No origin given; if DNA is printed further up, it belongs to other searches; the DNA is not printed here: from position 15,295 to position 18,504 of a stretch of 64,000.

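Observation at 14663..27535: Six-gene membrane locus: two MacB/LolD-type ATPases, a giant and a minimal FtsX permease, and two OPT-like polytopic proteins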

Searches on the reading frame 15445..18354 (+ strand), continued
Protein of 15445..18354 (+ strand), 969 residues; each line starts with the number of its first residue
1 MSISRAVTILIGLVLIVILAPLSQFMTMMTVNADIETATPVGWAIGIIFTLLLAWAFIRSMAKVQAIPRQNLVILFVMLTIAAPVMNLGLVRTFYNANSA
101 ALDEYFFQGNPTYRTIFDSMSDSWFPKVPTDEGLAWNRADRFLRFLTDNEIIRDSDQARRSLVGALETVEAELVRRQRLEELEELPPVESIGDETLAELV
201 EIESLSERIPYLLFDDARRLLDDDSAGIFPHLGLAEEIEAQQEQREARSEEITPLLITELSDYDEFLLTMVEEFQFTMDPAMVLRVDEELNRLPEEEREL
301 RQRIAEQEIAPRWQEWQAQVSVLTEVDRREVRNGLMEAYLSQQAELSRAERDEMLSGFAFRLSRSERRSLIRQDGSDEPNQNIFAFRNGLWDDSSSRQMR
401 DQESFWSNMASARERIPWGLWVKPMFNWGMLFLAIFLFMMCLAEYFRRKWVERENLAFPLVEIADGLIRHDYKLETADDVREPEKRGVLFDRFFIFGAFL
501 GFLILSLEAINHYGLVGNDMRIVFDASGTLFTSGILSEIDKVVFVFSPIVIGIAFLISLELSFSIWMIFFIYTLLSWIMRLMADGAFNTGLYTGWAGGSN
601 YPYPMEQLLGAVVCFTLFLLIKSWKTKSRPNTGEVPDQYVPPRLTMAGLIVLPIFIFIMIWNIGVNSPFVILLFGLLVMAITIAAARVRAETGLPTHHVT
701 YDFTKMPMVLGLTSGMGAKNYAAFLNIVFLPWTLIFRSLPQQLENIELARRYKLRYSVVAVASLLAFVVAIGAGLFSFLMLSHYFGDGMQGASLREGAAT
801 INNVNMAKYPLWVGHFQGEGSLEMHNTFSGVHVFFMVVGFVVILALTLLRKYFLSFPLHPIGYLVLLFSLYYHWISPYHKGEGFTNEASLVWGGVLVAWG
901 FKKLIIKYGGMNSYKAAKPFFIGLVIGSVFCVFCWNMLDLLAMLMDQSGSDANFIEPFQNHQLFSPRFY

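Call 35: find_encoding_contigs(protein=P0129, flank=10000, max_places=2)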
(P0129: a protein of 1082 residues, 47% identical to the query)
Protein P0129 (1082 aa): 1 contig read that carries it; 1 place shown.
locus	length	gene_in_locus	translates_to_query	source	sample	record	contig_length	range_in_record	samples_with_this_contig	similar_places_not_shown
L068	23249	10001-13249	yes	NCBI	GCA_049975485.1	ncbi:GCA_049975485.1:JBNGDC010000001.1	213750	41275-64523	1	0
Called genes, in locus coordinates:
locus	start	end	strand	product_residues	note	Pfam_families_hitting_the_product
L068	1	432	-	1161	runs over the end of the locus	PF00474:SSF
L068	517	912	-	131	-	PF01288:HPPK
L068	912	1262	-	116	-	PF02152:FolB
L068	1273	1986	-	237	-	PF00106:adh_short, PF08659:KR, PF23441:SDR (weak), PF13561:adh_short_C2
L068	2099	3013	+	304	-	PF01545:Cation_efflux, PF16916:ZT_dimer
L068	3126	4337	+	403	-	PF01590:GAF, PF13487:HD_5, PF01966:HD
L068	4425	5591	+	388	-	PF00155:Aminotran_1_2, PF04864:Alliinase_C (weak), PF01041:DegT_DnrJ_EryC1, PF01053:Cys_Met_Meta_PP (weak), PF01212:Beta_elim_lyase (weak)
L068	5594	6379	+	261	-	PF00795:CN_hydrolase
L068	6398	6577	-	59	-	-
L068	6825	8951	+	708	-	PF08532:Glyco_hydro_42M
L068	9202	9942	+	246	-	PF00005:ABC_tran, PF02463:SMC_N (faint)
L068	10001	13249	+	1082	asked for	PF20581:DUF6785, PF20580:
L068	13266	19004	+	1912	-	PF01476:LysM, PF02687:FtsX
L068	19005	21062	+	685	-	-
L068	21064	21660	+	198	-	PF02687:FtsX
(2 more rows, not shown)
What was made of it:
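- In Phycisphaerae the operon is flanked by unrelated genes (call 35).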

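Call 39: find_encoding_contigs(protein=P0201, flank=10000, max_places=2)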
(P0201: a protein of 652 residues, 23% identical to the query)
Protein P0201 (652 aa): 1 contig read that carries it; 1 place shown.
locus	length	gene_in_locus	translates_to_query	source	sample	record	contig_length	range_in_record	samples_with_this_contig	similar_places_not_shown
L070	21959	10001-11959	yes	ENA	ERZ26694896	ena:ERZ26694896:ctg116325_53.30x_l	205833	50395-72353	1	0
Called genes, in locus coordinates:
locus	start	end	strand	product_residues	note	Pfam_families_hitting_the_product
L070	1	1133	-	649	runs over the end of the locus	PF18370:RGI_lyase, PF25292:Beta-prop_CGLA (faint), PF01839:FG-GAP (faint), PF13517:FG-GAP_3 (faint), PF21348:RGL11_C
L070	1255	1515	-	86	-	PF09413:DUF2007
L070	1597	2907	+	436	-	PF00884:Sulfatase, PF01663:Phosphodiest (weak), PF02995:DUF229 (weak), PF16347:SGSH_C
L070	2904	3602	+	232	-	-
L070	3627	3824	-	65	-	-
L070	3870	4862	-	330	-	PF08240:ADH_N, PF00107:ADH_zinc_N, PF13602:ADH_zinc_N_2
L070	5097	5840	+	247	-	PF00106:adh_short, PF08659:KR, PF23441:SDR, PF13561:adh_short_C2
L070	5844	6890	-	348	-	PF02746:MR_MLE_N (faint), PF13378:MR_MLE_C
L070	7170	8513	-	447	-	PF13701:DDE_Tnp_1_4, PF01609:DDE_Tnp_1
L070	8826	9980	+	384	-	PF13378:MR_MLE_C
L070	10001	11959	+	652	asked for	PF20581:DUF6785, PF20580:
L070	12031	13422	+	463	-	PF00884:Sulfatase, PF16347:SGSH_C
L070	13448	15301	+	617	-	PF00664:ABC_membrane, PF00005:ABC_tran, PF02463:SMC_N (faint)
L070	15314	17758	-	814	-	PF12704:MacB_PCD, PF02687:FtsX, PF12704:MacB_PCD (weak), PF02687:FtsX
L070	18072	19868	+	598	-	PF00664:ABC_membrane, PF00005:ABC_tran, PF02463:SMC_N (faint), PF13304:AAA_21 (faint)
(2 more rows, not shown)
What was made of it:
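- A short DUF6785 protein occurs in an unrelated context (call 39).
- Tried and rejected: A short DUF6785 sits in an unrelated sulfatase context (call 39).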
